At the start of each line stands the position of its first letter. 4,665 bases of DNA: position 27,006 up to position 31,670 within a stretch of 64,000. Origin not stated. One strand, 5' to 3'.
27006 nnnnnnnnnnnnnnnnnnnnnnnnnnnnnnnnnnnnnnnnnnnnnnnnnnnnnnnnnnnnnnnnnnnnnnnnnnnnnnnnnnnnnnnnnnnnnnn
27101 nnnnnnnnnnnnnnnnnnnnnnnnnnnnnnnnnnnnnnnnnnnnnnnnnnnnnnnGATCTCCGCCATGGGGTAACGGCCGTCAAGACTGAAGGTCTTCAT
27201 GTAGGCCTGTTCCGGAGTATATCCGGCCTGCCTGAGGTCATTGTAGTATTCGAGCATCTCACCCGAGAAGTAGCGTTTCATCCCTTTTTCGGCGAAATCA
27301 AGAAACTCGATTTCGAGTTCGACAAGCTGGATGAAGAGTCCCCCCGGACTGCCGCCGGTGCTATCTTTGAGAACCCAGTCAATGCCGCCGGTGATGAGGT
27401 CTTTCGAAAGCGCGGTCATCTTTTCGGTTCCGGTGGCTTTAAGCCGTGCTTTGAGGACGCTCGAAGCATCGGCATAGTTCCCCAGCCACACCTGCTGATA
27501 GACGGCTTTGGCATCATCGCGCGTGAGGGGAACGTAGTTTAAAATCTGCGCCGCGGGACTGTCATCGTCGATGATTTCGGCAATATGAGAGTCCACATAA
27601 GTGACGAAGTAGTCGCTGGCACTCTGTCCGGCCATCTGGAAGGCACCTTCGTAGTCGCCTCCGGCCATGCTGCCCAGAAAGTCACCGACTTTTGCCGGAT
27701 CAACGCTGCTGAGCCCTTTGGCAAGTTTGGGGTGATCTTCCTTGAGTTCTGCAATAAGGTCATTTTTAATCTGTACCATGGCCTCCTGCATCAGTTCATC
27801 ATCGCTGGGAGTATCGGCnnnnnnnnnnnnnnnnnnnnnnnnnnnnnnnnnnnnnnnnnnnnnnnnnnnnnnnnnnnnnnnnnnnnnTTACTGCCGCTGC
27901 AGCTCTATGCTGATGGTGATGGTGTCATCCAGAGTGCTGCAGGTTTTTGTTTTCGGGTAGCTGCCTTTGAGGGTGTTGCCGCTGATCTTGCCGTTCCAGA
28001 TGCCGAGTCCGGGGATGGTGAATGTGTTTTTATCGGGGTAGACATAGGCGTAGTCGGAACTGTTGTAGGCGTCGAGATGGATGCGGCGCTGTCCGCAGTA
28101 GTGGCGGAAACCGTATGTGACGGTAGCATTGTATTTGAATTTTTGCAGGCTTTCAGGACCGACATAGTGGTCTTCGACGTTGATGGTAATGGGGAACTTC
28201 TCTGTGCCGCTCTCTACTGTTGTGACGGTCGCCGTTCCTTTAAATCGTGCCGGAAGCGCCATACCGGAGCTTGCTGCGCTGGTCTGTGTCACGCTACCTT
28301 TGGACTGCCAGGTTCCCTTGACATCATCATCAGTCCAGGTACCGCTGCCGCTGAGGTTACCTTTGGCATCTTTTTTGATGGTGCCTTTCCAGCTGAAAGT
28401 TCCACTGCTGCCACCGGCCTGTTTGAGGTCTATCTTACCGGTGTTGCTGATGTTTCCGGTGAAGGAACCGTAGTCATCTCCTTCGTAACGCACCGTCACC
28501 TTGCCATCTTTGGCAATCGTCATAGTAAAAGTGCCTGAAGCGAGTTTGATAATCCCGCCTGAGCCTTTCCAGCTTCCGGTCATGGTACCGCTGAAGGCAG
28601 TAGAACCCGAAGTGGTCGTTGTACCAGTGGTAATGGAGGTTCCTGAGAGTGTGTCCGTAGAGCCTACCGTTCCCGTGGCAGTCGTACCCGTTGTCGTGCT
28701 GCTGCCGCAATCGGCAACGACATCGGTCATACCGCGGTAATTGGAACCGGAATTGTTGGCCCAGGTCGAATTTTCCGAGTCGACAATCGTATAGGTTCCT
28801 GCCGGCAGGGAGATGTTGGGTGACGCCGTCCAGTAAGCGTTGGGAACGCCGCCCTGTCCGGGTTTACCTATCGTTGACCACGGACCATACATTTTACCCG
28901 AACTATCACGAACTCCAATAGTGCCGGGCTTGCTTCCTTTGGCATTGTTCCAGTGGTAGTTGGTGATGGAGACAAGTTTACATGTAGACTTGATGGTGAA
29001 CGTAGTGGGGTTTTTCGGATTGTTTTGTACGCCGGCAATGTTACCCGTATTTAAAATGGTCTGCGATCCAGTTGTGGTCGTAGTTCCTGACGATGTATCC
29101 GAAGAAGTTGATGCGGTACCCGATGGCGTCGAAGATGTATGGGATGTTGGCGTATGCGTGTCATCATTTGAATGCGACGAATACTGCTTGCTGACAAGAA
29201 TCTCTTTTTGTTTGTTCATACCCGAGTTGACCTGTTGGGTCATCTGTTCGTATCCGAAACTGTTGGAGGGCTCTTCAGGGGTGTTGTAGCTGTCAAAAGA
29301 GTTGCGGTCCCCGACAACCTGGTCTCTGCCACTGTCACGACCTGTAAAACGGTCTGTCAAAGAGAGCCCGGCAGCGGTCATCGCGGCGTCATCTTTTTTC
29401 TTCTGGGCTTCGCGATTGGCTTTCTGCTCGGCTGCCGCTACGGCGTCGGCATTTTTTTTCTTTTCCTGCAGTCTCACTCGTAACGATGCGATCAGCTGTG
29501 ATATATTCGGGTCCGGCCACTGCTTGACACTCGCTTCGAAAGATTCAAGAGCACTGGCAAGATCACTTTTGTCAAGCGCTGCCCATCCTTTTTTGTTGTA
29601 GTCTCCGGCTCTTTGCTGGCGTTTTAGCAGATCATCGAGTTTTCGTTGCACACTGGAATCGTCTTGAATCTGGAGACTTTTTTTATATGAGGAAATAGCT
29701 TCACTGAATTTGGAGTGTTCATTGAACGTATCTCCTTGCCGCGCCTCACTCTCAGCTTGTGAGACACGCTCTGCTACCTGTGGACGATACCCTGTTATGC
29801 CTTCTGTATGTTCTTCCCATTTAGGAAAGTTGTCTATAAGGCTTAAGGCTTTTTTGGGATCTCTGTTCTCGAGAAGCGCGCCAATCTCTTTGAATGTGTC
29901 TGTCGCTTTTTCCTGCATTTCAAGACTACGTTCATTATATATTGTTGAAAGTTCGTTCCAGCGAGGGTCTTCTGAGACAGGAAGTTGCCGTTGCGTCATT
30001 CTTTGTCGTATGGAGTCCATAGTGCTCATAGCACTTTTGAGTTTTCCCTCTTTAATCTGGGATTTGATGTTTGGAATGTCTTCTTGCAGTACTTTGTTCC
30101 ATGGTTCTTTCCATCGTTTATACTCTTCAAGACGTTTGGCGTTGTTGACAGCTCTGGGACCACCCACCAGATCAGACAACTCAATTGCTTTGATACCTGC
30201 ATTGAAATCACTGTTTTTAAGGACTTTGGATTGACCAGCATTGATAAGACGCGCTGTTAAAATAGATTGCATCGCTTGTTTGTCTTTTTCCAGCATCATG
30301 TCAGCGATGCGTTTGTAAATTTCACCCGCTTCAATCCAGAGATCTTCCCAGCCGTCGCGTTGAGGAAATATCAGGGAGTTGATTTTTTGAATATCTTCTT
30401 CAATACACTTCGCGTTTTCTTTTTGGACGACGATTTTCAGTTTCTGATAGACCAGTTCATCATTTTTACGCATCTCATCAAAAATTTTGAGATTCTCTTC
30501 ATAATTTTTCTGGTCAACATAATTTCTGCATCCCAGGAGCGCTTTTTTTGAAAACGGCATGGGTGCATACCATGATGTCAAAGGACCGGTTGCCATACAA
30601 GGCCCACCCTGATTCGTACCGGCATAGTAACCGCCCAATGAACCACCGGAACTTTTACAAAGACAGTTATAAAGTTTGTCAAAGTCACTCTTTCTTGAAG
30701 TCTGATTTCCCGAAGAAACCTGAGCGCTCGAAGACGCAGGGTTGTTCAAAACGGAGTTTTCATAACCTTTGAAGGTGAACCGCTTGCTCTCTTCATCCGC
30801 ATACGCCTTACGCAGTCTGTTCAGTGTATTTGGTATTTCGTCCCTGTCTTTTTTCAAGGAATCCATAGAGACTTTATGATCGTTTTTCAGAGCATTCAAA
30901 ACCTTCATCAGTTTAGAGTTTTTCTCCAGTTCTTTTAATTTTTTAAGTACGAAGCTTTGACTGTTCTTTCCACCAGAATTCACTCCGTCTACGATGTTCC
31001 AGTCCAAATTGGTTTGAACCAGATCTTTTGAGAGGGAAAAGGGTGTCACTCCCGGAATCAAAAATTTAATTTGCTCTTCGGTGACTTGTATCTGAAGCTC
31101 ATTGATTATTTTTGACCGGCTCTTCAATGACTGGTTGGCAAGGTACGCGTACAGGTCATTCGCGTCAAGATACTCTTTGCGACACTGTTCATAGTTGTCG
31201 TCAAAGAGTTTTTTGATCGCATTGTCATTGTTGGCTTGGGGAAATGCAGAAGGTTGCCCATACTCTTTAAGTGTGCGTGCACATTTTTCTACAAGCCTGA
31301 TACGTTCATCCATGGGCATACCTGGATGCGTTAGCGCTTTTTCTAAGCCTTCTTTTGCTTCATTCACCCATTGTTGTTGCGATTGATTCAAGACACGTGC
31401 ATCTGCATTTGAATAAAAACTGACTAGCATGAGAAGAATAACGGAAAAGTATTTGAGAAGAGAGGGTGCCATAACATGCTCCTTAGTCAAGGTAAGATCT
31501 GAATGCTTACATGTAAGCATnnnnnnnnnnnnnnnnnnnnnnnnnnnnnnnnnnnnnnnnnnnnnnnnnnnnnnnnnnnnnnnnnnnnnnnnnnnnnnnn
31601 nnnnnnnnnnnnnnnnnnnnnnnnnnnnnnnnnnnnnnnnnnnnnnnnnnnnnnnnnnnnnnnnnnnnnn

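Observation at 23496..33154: CsgG-family channel + beta-barrel protein + two ~1200-aa secreted proteins + small secreted protein: candidate uncharacterised envelope export/surface system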

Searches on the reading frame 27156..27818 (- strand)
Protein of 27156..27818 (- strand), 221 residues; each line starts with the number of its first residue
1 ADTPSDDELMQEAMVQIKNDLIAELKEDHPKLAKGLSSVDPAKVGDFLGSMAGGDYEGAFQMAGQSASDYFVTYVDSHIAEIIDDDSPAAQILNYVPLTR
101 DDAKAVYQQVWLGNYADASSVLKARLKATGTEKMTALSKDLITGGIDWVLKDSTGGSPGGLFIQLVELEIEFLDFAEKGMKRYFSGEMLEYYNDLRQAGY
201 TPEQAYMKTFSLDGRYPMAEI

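Call 112: search_solved_structures(query=A7, max_evalue=1)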
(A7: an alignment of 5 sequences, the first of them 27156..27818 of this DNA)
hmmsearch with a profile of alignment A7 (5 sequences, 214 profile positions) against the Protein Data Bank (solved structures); distinct sequences matched with E-value up to 1: 2.
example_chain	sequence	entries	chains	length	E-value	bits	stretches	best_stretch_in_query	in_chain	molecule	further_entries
7toc_A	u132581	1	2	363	0.042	16.6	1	187-211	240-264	Ketol-acid reductoisomerase, mitochondrial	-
4eog_A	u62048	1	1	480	0.17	14.6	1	4-36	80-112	Putative uncharacterized protein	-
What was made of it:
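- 27156..27818 (-): D residues 20-240: N-terminal domain. It is shared with giant PASTA/CLIPPER proteins of other phyla, one of them encoded next to a CsgG-domain gene. No PDB relative (call 112).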

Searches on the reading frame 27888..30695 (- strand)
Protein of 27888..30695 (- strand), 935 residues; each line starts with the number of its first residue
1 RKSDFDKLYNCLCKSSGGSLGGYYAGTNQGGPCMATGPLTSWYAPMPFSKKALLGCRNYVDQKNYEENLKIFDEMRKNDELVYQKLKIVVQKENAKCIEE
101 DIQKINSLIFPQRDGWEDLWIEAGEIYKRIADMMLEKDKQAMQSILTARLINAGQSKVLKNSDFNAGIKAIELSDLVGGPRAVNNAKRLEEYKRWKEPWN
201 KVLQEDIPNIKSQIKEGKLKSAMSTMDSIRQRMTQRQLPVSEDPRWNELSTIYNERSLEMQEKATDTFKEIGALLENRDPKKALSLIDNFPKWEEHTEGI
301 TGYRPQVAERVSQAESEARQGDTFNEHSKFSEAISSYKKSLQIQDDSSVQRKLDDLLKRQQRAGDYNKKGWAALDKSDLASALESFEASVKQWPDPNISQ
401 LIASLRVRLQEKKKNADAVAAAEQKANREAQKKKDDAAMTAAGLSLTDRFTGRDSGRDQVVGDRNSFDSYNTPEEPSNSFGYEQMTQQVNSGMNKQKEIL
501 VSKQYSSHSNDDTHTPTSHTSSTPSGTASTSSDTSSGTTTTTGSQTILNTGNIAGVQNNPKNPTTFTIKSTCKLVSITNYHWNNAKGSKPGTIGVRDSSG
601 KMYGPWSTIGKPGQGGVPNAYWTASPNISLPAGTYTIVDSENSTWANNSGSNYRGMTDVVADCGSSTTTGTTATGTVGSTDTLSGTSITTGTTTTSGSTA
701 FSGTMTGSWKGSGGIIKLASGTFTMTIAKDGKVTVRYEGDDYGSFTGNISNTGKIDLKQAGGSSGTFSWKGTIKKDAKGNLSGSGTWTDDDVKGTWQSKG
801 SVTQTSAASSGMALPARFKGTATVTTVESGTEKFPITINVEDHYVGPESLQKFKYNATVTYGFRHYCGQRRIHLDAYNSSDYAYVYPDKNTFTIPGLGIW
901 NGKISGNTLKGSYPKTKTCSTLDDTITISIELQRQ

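Call 60: search_solved_structures(query=A5, max_evalue=1)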
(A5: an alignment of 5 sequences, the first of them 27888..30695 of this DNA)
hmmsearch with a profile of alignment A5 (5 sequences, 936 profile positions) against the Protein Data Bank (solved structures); distinct sequences matched with E-value up to 1: 25.
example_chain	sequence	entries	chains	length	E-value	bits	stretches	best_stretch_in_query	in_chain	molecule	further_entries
9gzg_A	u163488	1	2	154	0.0001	23.8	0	313-346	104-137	Engineered CTPR protein with glutamic acids for conductivity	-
7kw7_E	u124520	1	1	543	0.0011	20.3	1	307-396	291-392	Stress-induced-phosphoprotein 1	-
3uq3_A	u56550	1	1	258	0.0017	19.7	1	307-397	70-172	Heat shock protein STI1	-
9qqu_A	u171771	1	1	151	0.0018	19.6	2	305-356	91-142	Stress-induced-phosphoprotein 1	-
3qky_A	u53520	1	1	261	0.005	18.2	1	315-419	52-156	Outer membrane assembly lipoprotein YfiO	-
5efr_A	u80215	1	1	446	0.033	15.5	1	315-419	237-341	BamA-BamD fusion Protein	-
4gcn_A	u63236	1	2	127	0.034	15.4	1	362-408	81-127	Protein STI-1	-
3fwv_A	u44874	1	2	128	0.052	14.8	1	314-356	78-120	Hsc70/Hsp90-organizing protein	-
1elr_A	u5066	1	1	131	0.06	14.6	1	290-362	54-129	TPR2A-DOMAIN OF HOP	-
3esk_A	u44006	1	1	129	0.067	14.4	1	258-356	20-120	Stress-induced-phosphoprotein 1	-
7obi_A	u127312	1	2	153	0.072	14.3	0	313-369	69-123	CTPR-rv4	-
2nc9_A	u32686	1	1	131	0.084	14.1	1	306-356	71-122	Stress-induced-phosphoprotein 1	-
6vfj_B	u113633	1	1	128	0.084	14.1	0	315-363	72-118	I53_dn5B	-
5lyn_A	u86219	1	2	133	0.084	14.1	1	360-400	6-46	Small glutamine-rich tetratricopeptide repeat-containing protein 2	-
6vl6_A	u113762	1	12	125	0.12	13.6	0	356-397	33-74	T33_dn2A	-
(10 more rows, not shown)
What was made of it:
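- On TPR proteins (for C): The profile of five orthologs hits designed CTPR, HOP and BamD at E=1e-4 to 5e-3 (call 60).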

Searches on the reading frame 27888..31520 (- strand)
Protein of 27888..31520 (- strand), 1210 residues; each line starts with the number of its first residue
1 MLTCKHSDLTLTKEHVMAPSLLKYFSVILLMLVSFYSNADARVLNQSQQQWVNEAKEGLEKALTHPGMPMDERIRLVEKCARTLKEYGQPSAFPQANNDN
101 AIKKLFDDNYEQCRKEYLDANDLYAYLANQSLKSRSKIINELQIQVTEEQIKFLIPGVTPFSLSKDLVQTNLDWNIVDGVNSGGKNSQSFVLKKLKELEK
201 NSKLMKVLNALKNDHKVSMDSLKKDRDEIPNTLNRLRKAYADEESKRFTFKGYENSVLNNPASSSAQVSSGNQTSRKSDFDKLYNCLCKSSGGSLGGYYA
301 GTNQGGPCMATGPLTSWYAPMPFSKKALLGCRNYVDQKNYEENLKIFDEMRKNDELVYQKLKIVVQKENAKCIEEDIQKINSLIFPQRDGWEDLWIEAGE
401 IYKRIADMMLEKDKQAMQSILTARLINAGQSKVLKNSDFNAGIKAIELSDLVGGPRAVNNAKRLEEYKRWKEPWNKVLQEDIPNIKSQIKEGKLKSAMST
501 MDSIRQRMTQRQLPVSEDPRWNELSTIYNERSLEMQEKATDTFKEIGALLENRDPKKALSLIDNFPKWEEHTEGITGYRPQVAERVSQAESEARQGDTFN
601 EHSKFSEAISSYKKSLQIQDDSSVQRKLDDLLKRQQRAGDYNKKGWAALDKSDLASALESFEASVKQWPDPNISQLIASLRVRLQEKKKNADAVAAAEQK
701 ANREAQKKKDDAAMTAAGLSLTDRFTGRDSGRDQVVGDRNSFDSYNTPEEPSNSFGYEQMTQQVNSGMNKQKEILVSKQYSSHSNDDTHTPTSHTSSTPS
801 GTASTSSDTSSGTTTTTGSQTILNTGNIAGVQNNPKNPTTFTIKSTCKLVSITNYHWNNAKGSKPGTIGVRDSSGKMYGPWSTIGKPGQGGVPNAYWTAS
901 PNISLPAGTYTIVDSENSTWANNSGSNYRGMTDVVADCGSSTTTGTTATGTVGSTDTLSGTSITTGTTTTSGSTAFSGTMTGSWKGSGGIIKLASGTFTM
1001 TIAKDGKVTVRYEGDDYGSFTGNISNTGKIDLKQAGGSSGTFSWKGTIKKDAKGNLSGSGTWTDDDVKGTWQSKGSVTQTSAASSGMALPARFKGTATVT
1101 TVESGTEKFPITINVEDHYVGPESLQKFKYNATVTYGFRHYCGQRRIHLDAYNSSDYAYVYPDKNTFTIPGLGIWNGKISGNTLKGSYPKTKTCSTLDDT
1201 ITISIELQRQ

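Call 4: search_protein_families(library=pfam, proteins=[window:27888-31520:-], max_evalue=1)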
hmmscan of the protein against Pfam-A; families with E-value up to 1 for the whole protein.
window:27888-31520:- (1210 aa): 6 families
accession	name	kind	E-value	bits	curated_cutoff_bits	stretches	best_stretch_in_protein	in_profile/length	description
PF00515.34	TPR_1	-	0.0043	17.2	27.8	0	593-619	5-31/34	Tetratricopeptide repeat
PF13432.12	TPR_16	-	0.023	15.6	32.7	1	643-699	2-59/65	Tetratricopeptide repeat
PF10516.15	SHNi-TPR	-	0.04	13.9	21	1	601-620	13-32/38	SHNi-TPR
PF07719.23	TPR_2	-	0.07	13.7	27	0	641-666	4-29/34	Tetratricopeptide repeat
PF13181.12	TPR_8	-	0.13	12.9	25.7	0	641-666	4-29/34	Tetratricopeptide repeat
PF03704.23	BTAD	-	0.6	10.9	22.1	0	641-711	9-79/146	Bacterial transcriptional activator domain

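Call 5: search_protein_families(library=ncbifam, proteins=[window:27888-31520:-], max_evalue=1)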
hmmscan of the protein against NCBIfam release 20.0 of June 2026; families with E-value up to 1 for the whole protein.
window:27888-31520:- (1210 aa): 1 family
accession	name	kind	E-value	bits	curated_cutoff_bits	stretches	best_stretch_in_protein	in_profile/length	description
NF033762.1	social_mot_Tgl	equivalog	0.53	9.6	225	1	536-670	48-168/252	social motility TPR repeat lipoprotein Tgl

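Call 22: search_solved_structures(query=window:27888-31520:-, max_evalue=1)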
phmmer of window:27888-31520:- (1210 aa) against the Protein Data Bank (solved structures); distinct sequences matched with E-value up to 1: 9.
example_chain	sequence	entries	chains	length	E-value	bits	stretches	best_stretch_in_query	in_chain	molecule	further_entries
8i7e_A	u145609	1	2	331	0.04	14.8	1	927-1094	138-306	Glyceraldehyde-3-phosphate dehydrogenase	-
1gae_O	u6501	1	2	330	0.062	14.2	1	928-1099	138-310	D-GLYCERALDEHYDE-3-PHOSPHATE DEHYDROGENASE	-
6io4_A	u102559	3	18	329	0.062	14.2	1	928-1094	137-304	Glyceraldehyde-3-phosphate dehydrogenase A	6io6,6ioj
1dc3_A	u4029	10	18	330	0.076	13.9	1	928-1094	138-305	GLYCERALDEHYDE 3-PHOSPHATE DEHYDROGENASE | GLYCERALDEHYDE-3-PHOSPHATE DEHYDROGENASE | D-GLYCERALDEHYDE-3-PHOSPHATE DEHYDROGENASE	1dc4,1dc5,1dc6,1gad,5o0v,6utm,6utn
1s7c_A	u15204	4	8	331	0.076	13.9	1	928-1094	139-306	Glyceraldehyde 3-phosphate dehydrogenase A | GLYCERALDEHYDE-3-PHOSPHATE DEHYDROGENASE | Glyceraldehyde-3-phosphate dehydrogenase A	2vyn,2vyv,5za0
4mvj_A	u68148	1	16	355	0.091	13.6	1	928-1094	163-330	Glyceraldehyde-3-phosphate dehydrogenase A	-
6vfj_B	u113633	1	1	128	0.62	10.9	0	553-623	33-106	I53_dn5B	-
2if4_A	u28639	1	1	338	0.8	10.5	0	452-539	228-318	ATFKBP42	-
9gzg_A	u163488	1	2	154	0.87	10.4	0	561-622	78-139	Engineered CTPR protein with glutamic acids for conductivity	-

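Call 35: find_homologous_proteins(query=window:27888-31520:-, max_evalue=0.001)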
Query window:27888-31520:- (1210 aa): 1 proteins with E <= 0.001 among 8000 candidates.
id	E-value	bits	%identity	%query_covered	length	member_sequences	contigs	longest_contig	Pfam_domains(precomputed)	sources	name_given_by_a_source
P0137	1.0e-32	131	34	23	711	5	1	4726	-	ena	-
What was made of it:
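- Tried and rejected: Word-indexed homolog search with full-length C was swamped by low-complexity words and returned one partial hit (call 35).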

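Call 90: search_protein_families(library=pfam, proteins=[P0137], max_evalue=0.001)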
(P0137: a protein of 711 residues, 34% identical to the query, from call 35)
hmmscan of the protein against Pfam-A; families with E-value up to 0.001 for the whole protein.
P0137 (711 aa): 0 families
